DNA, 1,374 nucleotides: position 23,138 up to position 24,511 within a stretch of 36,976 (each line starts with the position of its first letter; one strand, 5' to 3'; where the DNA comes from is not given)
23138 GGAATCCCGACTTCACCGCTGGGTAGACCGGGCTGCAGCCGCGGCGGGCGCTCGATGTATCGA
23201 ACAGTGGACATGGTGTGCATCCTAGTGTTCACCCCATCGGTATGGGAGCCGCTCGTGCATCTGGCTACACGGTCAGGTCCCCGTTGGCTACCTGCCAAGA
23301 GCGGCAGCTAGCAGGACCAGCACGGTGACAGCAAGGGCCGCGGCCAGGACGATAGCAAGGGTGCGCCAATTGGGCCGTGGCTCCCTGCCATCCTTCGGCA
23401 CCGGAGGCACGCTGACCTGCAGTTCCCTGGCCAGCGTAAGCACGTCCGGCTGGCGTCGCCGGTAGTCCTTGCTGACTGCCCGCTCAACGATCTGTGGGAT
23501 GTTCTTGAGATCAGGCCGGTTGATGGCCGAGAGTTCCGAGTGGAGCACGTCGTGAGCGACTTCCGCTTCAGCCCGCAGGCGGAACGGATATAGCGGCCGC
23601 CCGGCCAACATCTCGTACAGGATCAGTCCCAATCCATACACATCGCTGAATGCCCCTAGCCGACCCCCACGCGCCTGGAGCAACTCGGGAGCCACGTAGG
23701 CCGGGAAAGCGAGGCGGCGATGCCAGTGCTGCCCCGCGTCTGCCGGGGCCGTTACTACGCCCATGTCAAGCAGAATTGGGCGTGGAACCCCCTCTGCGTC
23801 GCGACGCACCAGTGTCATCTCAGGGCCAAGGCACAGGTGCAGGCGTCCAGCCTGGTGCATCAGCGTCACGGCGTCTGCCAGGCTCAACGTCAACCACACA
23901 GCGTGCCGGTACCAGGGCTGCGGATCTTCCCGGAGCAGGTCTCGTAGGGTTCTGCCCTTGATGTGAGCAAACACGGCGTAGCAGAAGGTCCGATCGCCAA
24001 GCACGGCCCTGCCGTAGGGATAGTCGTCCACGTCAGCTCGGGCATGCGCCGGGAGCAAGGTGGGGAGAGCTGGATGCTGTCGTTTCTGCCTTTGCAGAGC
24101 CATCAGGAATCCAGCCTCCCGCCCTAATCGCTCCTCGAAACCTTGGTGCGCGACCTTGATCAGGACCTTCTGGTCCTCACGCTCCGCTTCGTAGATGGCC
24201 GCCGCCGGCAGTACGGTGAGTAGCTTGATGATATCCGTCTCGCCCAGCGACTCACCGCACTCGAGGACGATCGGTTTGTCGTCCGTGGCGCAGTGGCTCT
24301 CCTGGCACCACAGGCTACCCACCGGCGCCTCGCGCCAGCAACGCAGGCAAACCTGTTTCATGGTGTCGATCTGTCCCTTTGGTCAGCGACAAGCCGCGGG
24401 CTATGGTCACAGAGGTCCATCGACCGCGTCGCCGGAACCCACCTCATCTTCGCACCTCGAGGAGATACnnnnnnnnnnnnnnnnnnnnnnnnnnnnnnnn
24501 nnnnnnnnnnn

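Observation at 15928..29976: Minimal, atypical type VII (WXG100) secretion-like locus coupled to Ser/Thr kinase and FHA signalling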

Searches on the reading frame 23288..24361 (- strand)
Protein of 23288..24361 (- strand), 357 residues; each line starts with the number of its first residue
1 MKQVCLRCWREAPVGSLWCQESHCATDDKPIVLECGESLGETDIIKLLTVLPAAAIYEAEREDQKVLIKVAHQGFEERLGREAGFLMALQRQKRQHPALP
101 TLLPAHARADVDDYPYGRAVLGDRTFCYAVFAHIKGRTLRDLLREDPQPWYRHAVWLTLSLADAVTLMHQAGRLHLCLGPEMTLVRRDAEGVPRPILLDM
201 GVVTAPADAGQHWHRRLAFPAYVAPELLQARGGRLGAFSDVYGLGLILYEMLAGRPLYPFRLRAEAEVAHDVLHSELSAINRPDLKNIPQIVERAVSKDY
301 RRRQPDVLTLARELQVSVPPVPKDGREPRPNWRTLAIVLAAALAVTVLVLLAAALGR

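Call 4: search_protein_families(library=pfam, proteins=[window:23288-24361:-], max_evalue=0.01)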
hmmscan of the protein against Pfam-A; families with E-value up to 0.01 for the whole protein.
window:23288-24361:- (357 aa): 2 families
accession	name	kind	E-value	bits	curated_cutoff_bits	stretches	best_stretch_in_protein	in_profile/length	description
PF00069.31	Pkinase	-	1.9e-11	44.3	31.7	1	123-263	69-202/263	Protein kinase domain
PF07714.23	PK_Tyr_Ser-Thr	-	0.00012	21.9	23.1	1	119-303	75-248/258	Protein tyrosine and serine/threonine kinase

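Call 20: search_solved_structures(query=window:23288-24361:-, max_evalue=0.01)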
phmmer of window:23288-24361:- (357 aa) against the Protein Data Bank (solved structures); distinct sequences matched with E-value up to 0.01: 421 (the best 60 are shown).
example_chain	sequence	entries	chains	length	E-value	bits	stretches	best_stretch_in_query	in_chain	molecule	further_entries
6i2p_A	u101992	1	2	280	1.8e-13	53.5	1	66-271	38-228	Serine/threonine-protein kinase PknB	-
3f69_A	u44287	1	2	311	2.1e-13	53.2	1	77-273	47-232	Serine/threonine-protein kinase pknB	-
6b2p_A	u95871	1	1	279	2.4e-13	53.1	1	75-271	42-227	Serine/threonine-protein kinase PknB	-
5u94_A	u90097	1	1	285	2.5e-13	53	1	75-271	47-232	Serine/threonine-protein kinase PknB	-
3orm_A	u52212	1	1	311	2.7e-13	52.9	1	75-273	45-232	Serine/threonine protein kinase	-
1mru_A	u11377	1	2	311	2.7e-13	52.9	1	75-273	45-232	Probable serine/threonine-protein kinase pknB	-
3ori_A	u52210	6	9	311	2.7e-13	52.9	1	77-273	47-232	Serine/threonine protein kinase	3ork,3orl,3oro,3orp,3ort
1o6y_A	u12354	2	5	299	2.9e-13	52.8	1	75-271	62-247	SERINE/THREONINE-PROTEIN KINASE PKNB | Probable serine/threonine-protein kinase pknB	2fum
3f61_A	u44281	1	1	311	4.1e-13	52.3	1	77-270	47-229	Serine/threonine-protein kinase pknB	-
9eed_A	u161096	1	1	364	4.4e-10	42.3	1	153-255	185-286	Kinase domain protein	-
9ruj_A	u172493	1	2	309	8e-09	38.2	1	105-302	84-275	Serine/threonine-protein kinase StkP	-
9ruk_A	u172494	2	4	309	1.8e-08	37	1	105-302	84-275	Serine/threonine-protein kinase StkP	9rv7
4eqm_A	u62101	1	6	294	2.1e-08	36.8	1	127-307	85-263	Protein kinase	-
9ymt_A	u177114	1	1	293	2.1e-08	36.8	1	127-307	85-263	Serine/Threonine Kinase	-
9ru3_A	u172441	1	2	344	2.2e-08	36.7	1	105-302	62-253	Serine/threonine-protein kinase StkP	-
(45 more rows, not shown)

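Call 22: find_related_loci(query=A1, collection=genome_contigs, flank=10000)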
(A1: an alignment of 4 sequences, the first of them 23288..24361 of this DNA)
Query A1 (357 aa) in genome_contigs; peptide patterns used: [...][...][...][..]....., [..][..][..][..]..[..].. (x = any residue, [..] = any of these).
149 stretches matched a pattern; 107 encode a relative of the query (tblastn E <= 1e-3); the best 80 are kept; 80 distinct loci.
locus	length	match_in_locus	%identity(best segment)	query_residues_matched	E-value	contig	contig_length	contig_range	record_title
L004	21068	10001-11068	54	1-356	1e-135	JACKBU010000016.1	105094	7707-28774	MAG: Ardenticatenaceae bacterium isolate HK-STAS-CHLO-29 HK-STAS-CHLO-29_16, whole genome shotgun sequence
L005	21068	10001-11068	52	1-356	2e-133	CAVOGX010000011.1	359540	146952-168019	MAG: uncultured Chloroflexia bacterium isolate MFD09964.bin.2.14 genome assembly, contig: contig_36450, whole genome sho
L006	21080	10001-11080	52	1-356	1e-131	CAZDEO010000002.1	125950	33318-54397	MAG TPA_asm: uncultured Anaerolinea sp. isolate SRP304446_co1_155 genome assembly, contig: NODE_61_length_125950_cov_13.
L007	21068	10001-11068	52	1-356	5e-131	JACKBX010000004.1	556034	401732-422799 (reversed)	MAG: Ardenticatenaceae bacterium isolate HK-STAS-CHLO-32 HK-STAS-CHLO-32_4, whole genome shotgun sequence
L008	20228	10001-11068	52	1-356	8e-130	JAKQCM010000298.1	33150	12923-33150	MAG: Chloroflexota bacterium isolate USCA_metabat.78 k141_690752, whole genome shotgun sequence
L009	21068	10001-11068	51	1-356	2e-128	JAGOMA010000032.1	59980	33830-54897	MAG: Chloroflexota bacterium isolate Go_SlAct_bin_68 Go_SlAct_1457_length_59980_cov_18.439961, whole genome shotgun sequ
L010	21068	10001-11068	51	1-356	1e-127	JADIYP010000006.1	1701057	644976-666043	MAG: Candidatus Leptovillus affinis isolate AalE_BATAC.251 tig00263824-10-16999840, whole genome shotgun sequence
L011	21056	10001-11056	46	1-354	2e-102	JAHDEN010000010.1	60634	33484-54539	MAG: Chloroflexota bacterium isolate MAG-182 RZ_1355, whole genome shotgun sequence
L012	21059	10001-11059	44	1-354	3e-100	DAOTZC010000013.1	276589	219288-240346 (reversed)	MAG TPA_asm: Anaerolineales bacterium isolate H39_479 k131_1763220, whole genome shotgun sequence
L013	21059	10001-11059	44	1-354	2e-99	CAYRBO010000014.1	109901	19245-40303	MAG TPA_asm: uncultured Anaerolinea sp. isolate binchicken_co135_89 genome assembly, contig: NODE_410_length_109901_cov_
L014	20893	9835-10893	41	1-355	3e-97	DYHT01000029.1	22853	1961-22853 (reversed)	MAG TPA_asm: Chloroflexus sp. isolate DR5_57_13 Afr_mines_DR5_304_length_22853_cov_5_552066, whole genome shotgun sequen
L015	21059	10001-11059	43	1-355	3e-97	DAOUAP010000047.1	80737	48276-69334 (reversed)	MAG TPA_asm: Anaerolineales bacterium isolate H66_673 k113_573108, whole genome shotgun sequence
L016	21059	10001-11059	43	1-355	7e-97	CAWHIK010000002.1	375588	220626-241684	MAG: uncultured Chloroflexia bacterium isolate MFD02979.bin.1.154 genome assembly, contig: contig_14398, whole genome sh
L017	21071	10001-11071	43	1-357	8e-96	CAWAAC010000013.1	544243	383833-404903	MAG: uncultured Chloroflexia bacterium isolate MFD01689.bin.2.45 genome assembly, contig: contig_23811, whole genome sho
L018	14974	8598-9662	45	1-350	3e-95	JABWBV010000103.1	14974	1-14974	MAG: Anaerolineales bacterium isolate MAG_39 scaffold_4438, whole genome shotgun sequence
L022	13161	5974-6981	43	1-338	1e-94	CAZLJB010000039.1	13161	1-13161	MAG TPA_asm: uncultured Anaerolinea sp. isolate binchicken_co2_73 genome assembly, contig: NODE_3536_length_13161_cov_5.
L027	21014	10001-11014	40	1-340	4e-93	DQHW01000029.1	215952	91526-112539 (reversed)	MAG TPA_asm: Anaerolineaceae bacterium isolate UBA8523 contig_75393, whole genome shotgun sequence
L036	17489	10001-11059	40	1-355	8e-92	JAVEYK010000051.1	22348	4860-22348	MAG: Anaerolineaceae bacterium isolate BF4_28 NODE_6946_length_22348_cov_12.494082_Biofilm4, whole genome shotgun sequen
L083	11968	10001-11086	38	1-355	8e-72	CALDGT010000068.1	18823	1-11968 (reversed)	MAG TPA_asm: uncultured Chloroflexi bacterium isolate SRR5576002_bin.39_CONCOCT_v1.1_MAG genome assembly, contig: ERZ795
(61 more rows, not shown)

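Call 41: find_homologous_proteins(query=window:23288-24361:-, max_evalue=1e-10)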
Query window:23288-24361:- (357 aa): 78 proteins with E <= 1e-10 among 8000 candidates.
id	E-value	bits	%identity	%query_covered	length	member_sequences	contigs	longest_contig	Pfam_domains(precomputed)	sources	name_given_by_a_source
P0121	5.1e-227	771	100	96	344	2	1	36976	PF00069.32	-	-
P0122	2.2e-169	581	71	94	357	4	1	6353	PF00069.32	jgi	-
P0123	2.0e-167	575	72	93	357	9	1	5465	PF00069.32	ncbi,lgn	-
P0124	4.6e-149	514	65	95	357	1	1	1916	PF00069.32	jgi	jgi:serine/threonine protein kinase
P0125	2.0e-143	496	64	93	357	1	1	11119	PF00069.32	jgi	jgi:serine/threonine protein kinase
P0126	3.7e-142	492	62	100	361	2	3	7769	PF00069.32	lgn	-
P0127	2.9e-139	482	58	100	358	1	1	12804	PF00069.32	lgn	-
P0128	4.6e-137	475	56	100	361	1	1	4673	PF07714.24,PF00069.32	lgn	-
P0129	2.4e-136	473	64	91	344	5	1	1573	PF00069.32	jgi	jgi:serine/threonine protein kinase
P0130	3.8e-136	472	57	97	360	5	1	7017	PF07714.24,PF00069.32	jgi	-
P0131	4.0e-136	472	58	92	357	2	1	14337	PF07714.24,PF00069.32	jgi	jgi:serine/threonine protein kinase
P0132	6.5e-135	468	59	96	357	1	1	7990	PF00069.32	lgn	-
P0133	8.9e-135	467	61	95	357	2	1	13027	PF07714.24,PF00069.32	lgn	-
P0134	7.8e-134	464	58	100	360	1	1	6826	PF00069.32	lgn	-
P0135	8.2e-133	461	56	99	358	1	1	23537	PF00069.32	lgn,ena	-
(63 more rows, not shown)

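Call 50: predict_structure(alignment_id=A6)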
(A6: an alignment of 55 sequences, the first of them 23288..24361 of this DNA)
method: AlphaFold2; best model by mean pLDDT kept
length: 357 residues; sequences in the alignment: 55
mean_pLDDT: 92.8   pTM: 0.87
mean pLDDT of the five models: 92.8, 92.6, 92.5, 92.4, 91.6
residues with pLDDT >= 90: 288; 70-90: 55; 50-70: 14; < 50: 0
segments of 3 or more residues with pLDDT < 50: none
pLDDT, mean of each block of 10 residues (from residue 1): 91 88 76 94 96 97 96 96 97 93 94 96 95 96 96 98 97 97 94 96 93 90 91 86 98 95 90 93 93 97 98 95 70 86 97 84
secondary structure, 60 per line:
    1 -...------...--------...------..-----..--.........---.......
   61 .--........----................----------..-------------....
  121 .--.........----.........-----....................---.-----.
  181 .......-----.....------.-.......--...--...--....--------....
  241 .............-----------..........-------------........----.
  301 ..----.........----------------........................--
elements in order: E2-4 E11-13 E42-50 E54-61 E64-71 H76-91 E117-121 E124-132 H139-145 H151-170 E183-187 E193-197 H206-212 H225-228 H237-253 H265-274 H288-295 H307-315 H332-355

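Call 53: search_protein_families(library=pfam, proteins=[L027:5053-7467:+, L022:3218-4135:+, L027:15513-16709:+, L083:1664-2899:-, L036:7370-8467:+, L004:13365-15557:-, L012:5125-7437:+], max_evalue=0.01)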
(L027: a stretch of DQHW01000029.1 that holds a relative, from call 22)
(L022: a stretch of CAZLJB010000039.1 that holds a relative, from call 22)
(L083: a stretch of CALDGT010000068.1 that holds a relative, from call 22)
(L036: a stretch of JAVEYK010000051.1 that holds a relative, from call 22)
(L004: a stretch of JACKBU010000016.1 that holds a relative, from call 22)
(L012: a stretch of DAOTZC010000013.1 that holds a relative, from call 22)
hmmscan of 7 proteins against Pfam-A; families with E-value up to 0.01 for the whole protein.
L027:5053-7467:+ (804 aa): 5 families
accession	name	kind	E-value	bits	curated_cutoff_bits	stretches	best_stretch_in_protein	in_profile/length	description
PF00498.31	FHA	-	6.7e-14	52.5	20.7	1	727-793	2-67/67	FHA domain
PF13519.12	VWA_2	-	2.8e-12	47.7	27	1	97-196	2-107/107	von Willebrand factor type A domain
PF00092.34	VWA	-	7.5e-10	39.7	23.8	1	96-252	2-159/174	von Willebrand factor type A domain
PF13768.12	VWA_3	-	2.8e-07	31.2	27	1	96-253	3-154/155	von Willebrand factor type A domain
PF13903.11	Claudin_2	-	0.0077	16.5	29.1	0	464-573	14-118/192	PMP-22/EMP/MP20/Claudin tight junction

L022:3218-4135:+ (305 aa): 1 family
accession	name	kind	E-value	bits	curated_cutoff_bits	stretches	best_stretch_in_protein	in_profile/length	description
PF06013.18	WXG100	-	1.7e-07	31.9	27.3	1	5-58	2-55/86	Proteins of 100 residues with WXG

L027:15513-16709:+ (398 aa): 2 families
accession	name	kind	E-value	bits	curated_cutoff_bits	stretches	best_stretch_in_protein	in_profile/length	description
PF00498.31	FHA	-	2.3e-25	89.3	20.7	2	152-227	3-67/67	FHA domain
PF16697.10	Yop-YscD_cpl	-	2.2e-08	34.7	33.2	1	176-229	34-86/94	Inner membrane component of T3SS, cytoplasmic domain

L083:1664-2899:- (411 aa): 2 families
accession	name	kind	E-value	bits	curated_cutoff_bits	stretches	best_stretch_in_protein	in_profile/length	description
PF06013.18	WXG100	-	2.5e-13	50.6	27.3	1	5-90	2-86/86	Proteins of 100 residues with WXG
PF23804.1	DUF7179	-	0.0035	17.8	27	1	50-91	27-68/90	Family of unknown function (DUF7179)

L036:7370-8467:+ (365 aa): 1 family
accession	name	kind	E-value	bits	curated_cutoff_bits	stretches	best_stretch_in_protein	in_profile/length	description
PF06013.18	WXG100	-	3.7e-05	24.4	27.3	1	9-90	5-85/86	Proteins of 100 residues with WXG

L004:13365-15557:- (730 aa): 7 families
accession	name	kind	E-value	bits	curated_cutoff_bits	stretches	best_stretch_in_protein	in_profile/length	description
PF00498.31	FHA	-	4.3e-18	65.9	20.7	1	656-721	2-67/67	FHA domain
PF13519.12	VWA_2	-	1.5e-16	61.4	27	1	100-203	1-106/107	von Willebrand factor type A domain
PF00092.34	VWA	-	3.7e-14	53.8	23.8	1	100-260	2-155/174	von Willebrand factor type A domain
PF13768.12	VWA_3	-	4.1e-08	33.9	27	1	100-263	3-153/155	von Willebrand factor type A domain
PF16697.10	Yop-YscD_cpl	-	7.5e-08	33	33.2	1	646-723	10-86/94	Inner membrane component of T3SS, cytoplasmic domain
PF25106.1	VWA_4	-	0.0073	16.3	27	0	101-202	3-103/169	von Willebrand factor A domain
PF02369.22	Big_1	-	0.0087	16.6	34.9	0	457-523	23-88/93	Bacterial Ig-like domain (group 1)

L012:5125-7437:+ (770 aa): 5 families
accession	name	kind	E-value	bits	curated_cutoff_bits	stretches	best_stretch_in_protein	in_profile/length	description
PF00498.31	FHA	-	1.7e-18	67.2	20.7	1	694-760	2-67/67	FHA domain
PF13519.12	VWA_2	-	1.1e-12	48.9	27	1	101-200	1-106/107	von Willebrand factor type A domain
PF00092.34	VWA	-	1.3e-12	48.7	23.8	1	101-256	2-158/174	von Willebrand factor type A domain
PF16697.10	Yop-YscD_cpl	-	7.2e-06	26.6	33.2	1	686-761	12-85/94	Inner membrane component of T3SS, cytoplasmic domain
PF13768.12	VWA_3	-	1.4e-05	25.6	27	1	101-252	3-148/155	von Willebrand factor type A domain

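Call 55: fold_search(model_id=the predicted structure, library=pdb)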
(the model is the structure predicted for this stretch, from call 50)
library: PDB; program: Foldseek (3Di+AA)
matches with E <= 10: 2000; with E <= 0.001: 1999
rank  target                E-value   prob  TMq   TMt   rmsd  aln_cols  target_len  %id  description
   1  3f69_B                6.6e-16  1.00  0.60  0.74   7.2       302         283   22  Crystal structure of the Mycobacterium tuberculosis PknB mutant kinase domain in complex with KT5720 (released 2008-12-02)
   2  6i2p_A                6.6e-16  1.00  0.55  0.70   7.0       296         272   20  Crystal structure of the Mycobacterium tuberculosis PknB kinase domain (L33E mutant) in complex with its substrate Gar (released 2019-05-22)
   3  6i2p_B                9.2e-16  1.00  0.55  0.73   6.5       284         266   20  Crystal structure of the Mycobacterium tuberculosis PknB kinase domain (L33E mutant) in complex with its substrate Gar (released 2019-05-22)
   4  3orl                  1.0e-15  1.00  0.53  0.68   9.0       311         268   20  Mycobacterium tuberculosis PknB kinase domain L33D mutant (crystal form 3) (released 2010-12-15)
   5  5u94                  2.6e-15  1.00  0.60  0.80   3.2       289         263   22  Crystal structure of the Mycobacterium tuberculosis PASTA kinase PknB in complex with the potential theraputic kinase in (released 2017-12-20)
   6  3ort                  3.0e-15  1.00  0.57  0.73   8.5       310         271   19  Mycobacterium tuberculosis PknB kinase domain L33D mutant (crystal form 6) (released 2010-12-15)
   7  3oro                  3.2e-15  1.00  0.56  0.71   8.0       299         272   21  Mycobacterium tuberculosis PknB kinase domain L33D mutant (crystal form 4) (released 2010-12-15)
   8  3ork                  3.8e-15  1.00  0.58  0.74   8.3       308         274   19  Mycobacterium tuberculosis PknB kinase domain L33D mutant (crystal form 2) (released 2010-12-15)
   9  3f69_A                4.0e-15  1.00  0.56  0.73   7.4       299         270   20  Crystal structure of the Mycobacterium tuberculosis PknB mutant kinase domain in complex with KT5720 (released 2008-12-02)
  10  1mru_A                4.8e-15  1.00  0.60  0.77   4.9       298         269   22  Intracellular Ser/Thr protein kinase domain of Mycobacterium tuberculosis PknB. (released 2003-02-11)
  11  3f61                  5.0e-15  1.00  0.53  0.68   9.0       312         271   19  Crystal Structure of M. tuberculosis PknB Leu33Asp/Val222Asp double mutant in complex with ADP (released 2008-12-02)
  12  3orp                  5.6e-15  1.00  0.54  0.69   9.1       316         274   19  Mycobacterium tuberculosis PknB kinase domain L33D mutant (crystal form 5) (released 2010-12-15)
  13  6b2q_C                6.0e-15  1.00  0.60  0.79   5.2       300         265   21  Dual Inhibition of the Essential Protein Kinases A and B in Mycobacterium tuberculosis (released 2018-02-14)
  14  3orm                  9.9e-15  1.00  0.56  0.73   7.6       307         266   22  Mycobacterium tuberculosis PknB kinase domain D76A mutant (released 2010-12-15)
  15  6b2p                  1.1e-14  1.00  0.55  0.75   5.1       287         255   20  Dual Inhibition of the Essential Protein Kinases A and B in Mycobacterium tuberculosis (released 2018-02-14)
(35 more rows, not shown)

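Call 58: search_protein_families(library=ncbifam, proteins=[window:23288-24361:-], max_evalue=0.01)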
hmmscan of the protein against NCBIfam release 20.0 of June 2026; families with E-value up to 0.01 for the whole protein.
window:23288-24361:- (357 aa): 7 families
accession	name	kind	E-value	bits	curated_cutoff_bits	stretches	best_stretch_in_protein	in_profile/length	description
NF033483.0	PknB_PASTA_kin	equivalog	7.5e-18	64.9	450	1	123-318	78-269/563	Stk1 family PASTA domain-containing Ser/Thr kinase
TIGR03903.1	TOMM_kin_cyc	equivalog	7.6e-14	50.5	705.75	1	125-258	52-189/1267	TOMM system kinase/cyclase fusion protein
NF047741.1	antiphage_MADS6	equivalog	6.3e-11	41.5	460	1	124-326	270-469/612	methylation-associated defense system protein kinase MAD6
NF052427.1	StpK7MSMEG_1200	equivalog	8e-09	34.5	900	1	132-329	87-284/601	serine/threonine protein kinase StpK7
NF009651.0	PRK13184.1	equivalog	0.001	17.1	839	1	220-316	195-289/932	serine/threonine-protein kinase PknD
NF053615.1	SerThrKinAfsKStmc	equivalog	0.0026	16.5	1300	1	153-256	112-211/809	protein serine/threonine kinase AfsK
NF033442.0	BREX_PglW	equivalog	0.0087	13.8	990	1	157-256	317-426/1391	BREX system serine/threonine kinase PglW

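Call 85: search_protein_representatives(alignment_id=A6)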
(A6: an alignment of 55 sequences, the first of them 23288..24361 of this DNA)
Query: 55 sequences, 359 profile positions. Proteins with E-value up to 0.001 (for the whole library): 751257; up to 1e-10: 266229; up to 1e-30: 782. The best 150 are listed.
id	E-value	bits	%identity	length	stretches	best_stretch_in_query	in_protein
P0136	3.9e-161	552.6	-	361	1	1-357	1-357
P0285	1.3e-156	537.7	-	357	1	1-354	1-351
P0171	3.8e-141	486.9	-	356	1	1-357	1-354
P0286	1.3e-138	478.5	-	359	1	1-354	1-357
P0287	6.8e-130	449.9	-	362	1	1-355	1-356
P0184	2.3e-128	444.9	-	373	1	1-357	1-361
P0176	4.2e-127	440.7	-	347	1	14-355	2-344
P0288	8.2e-126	436.4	-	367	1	1-352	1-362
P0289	4.3e-118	411.1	-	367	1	1-357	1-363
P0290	2.9e-117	408.3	-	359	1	2-353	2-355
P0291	5.1e-117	407.5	-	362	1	1-352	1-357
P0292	1.0e-116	406.5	-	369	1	1-353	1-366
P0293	2.4e-114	398.7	-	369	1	1-351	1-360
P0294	6.4e-112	390.7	-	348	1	1-354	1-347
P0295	4.2e-111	388.0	-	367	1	1-355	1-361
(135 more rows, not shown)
